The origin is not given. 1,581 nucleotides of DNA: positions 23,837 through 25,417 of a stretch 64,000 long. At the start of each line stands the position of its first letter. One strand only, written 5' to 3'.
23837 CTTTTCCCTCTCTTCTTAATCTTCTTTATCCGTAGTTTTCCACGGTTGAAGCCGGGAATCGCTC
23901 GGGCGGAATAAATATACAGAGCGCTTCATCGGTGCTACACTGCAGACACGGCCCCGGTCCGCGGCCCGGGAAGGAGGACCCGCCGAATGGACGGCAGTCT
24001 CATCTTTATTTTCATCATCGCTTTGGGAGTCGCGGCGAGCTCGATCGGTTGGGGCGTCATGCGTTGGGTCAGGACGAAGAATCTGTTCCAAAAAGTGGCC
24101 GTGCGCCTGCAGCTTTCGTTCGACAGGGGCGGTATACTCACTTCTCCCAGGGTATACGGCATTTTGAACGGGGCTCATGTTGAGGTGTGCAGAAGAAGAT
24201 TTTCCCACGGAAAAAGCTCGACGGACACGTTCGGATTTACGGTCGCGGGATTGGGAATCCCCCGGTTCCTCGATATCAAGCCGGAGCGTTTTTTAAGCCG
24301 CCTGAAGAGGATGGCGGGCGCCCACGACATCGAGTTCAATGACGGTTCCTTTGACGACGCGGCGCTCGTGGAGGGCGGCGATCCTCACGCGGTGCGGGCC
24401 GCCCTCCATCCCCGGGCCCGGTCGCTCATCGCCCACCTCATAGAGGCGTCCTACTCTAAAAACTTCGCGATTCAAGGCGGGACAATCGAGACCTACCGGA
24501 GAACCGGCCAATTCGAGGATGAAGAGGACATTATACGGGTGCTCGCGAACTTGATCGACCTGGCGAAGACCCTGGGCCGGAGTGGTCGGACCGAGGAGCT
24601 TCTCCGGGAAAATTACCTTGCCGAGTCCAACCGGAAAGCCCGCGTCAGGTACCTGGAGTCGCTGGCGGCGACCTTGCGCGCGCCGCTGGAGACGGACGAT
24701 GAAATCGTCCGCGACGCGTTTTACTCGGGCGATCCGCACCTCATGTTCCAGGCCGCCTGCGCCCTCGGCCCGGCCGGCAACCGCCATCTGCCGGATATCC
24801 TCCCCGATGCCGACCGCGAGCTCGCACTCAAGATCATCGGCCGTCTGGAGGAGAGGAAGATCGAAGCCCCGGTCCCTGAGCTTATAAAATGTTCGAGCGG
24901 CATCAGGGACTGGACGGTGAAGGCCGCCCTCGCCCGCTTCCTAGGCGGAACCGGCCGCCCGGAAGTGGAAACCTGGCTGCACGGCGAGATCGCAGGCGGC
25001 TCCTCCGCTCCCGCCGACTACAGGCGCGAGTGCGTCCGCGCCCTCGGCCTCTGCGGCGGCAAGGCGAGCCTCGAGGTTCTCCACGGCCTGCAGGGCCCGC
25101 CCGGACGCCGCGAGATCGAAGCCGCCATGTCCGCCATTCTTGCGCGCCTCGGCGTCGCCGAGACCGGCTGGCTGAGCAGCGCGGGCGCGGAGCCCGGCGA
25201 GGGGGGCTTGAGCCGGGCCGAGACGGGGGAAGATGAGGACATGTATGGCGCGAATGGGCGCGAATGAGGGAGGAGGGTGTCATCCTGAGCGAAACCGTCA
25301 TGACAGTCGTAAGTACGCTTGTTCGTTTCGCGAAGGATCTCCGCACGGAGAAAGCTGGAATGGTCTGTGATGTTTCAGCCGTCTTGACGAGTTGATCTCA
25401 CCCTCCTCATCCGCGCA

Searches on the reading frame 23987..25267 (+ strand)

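Call 44: search_protein_families(library=pfam, proteins=[window:23987-25267:+], max_evalue=0.00001)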
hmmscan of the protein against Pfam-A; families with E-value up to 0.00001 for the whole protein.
window:23987-25267:+ (426 aa): 1 family
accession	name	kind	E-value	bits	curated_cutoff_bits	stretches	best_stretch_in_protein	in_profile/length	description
PF13646.12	HEAT_2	-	7.3e-06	26.6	27.7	0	299-375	4-78/88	HEAT repeats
